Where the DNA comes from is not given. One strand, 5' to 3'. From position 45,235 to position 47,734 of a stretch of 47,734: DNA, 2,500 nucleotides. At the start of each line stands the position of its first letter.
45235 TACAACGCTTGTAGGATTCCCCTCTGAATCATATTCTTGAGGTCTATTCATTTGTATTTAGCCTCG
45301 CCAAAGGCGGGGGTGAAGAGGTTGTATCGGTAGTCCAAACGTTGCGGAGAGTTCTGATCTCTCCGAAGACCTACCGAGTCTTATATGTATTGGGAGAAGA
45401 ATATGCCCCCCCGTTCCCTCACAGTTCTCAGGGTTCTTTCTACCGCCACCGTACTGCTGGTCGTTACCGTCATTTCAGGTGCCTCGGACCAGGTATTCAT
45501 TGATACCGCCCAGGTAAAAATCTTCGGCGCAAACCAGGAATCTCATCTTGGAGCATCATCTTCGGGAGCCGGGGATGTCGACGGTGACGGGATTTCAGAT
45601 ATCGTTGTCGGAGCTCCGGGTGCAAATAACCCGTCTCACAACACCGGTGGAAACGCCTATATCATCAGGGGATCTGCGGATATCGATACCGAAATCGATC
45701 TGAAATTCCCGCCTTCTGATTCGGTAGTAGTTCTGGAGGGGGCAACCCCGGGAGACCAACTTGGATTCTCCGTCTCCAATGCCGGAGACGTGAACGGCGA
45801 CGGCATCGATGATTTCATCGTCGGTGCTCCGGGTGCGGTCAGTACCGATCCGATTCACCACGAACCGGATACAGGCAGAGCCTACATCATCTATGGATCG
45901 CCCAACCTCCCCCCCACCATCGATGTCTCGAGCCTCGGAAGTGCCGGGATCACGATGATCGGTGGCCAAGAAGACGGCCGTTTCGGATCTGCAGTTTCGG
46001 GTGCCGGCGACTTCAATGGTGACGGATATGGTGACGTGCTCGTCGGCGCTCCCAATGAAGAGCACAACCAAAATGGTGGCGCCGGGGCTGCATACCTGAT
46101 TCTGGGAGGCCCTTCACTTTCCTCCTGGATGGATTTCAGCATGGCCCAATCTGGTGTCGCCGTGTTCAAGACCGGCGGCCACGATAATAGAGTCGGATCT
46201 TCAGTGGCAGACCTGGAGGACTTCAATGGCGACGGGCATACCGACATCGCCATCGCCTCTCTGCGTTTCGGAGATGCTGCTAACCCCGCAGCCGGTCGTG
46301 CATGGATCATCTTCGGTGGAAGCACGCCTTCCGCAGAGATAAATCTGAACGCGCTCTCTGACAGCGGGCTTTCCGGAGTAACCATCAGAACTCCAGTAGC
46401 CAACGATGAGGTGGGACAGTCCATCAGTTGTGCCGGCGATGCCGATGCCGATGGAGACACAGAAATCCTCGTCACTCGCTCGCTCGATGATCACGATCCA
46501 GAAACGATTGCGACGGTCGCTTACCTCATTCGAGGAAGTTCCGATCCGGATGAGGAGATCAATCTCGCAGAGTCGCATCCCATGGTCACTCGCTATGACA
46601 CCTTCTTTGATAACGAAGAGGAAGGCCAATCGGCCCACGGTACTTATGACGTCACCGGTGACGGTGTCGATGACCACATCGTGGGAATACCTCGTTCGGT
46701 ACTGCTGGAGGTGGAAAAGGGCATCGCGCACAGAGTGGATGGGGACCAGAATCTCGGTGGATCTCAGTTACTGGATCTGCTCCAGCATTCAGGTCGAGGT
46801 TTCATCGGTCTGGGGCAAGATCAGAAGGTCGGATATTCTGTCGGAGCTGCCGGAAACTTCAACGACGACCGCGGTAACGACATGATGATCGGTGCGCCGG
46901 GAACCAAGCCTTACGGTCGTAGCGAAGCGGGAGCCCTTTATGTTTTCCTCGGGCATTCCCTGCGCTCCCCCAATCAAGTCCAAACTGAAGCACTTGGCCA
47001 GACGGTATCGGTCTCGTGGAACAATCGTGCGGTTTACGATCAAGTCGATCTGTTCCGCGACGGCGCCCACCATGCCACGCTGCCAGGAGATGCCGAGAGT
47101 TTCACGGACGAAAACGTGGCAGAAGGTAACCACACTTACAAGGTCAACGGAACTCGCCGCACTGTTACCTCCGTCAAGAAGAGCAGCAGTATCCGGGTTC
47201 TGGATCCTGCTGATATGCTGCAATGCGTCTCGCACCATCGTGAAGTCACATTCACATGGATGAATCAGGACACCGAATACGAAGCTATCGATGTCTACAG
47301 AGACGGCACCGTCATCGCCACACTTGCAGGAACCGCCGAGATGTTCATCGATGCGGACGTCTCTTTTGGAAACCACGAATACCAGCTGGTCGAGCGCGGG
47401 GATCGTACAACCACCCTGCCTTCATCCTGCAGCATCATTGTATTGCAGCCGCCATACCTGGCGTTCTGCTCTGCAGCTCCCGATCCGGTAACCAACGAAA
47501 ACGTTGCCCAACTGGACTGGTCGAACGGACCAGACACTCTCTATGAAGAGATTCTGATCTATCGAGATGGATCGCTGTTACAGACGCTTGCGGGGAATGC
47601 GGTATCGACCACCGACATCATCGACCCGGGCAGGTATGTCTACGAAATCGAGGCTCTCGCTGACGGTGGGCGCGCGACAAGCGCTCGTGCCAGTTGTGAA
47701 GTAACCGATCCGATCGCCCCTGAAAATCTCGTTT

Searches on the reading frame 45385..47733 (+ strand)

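Call 67: search_protein_families(library=pfam, proteins=[window:45385-47733:+], max_evalue=0.0001)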
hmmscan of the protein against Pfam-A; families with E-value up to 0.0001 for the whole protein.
window:45385-47733:+ (783 aa): 2 families
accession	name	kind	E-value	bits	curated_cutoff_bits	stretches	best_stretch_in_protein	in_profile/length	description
PF01839.29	FG-GAP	-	1.2e-37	127.6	22.1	4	200-238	1-36/37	FG-GAP repeat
PF13517.12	FG-GAP_3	-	1.3e-05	26.1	26.9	0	209-289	1-60/61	FG-GAP-like repeat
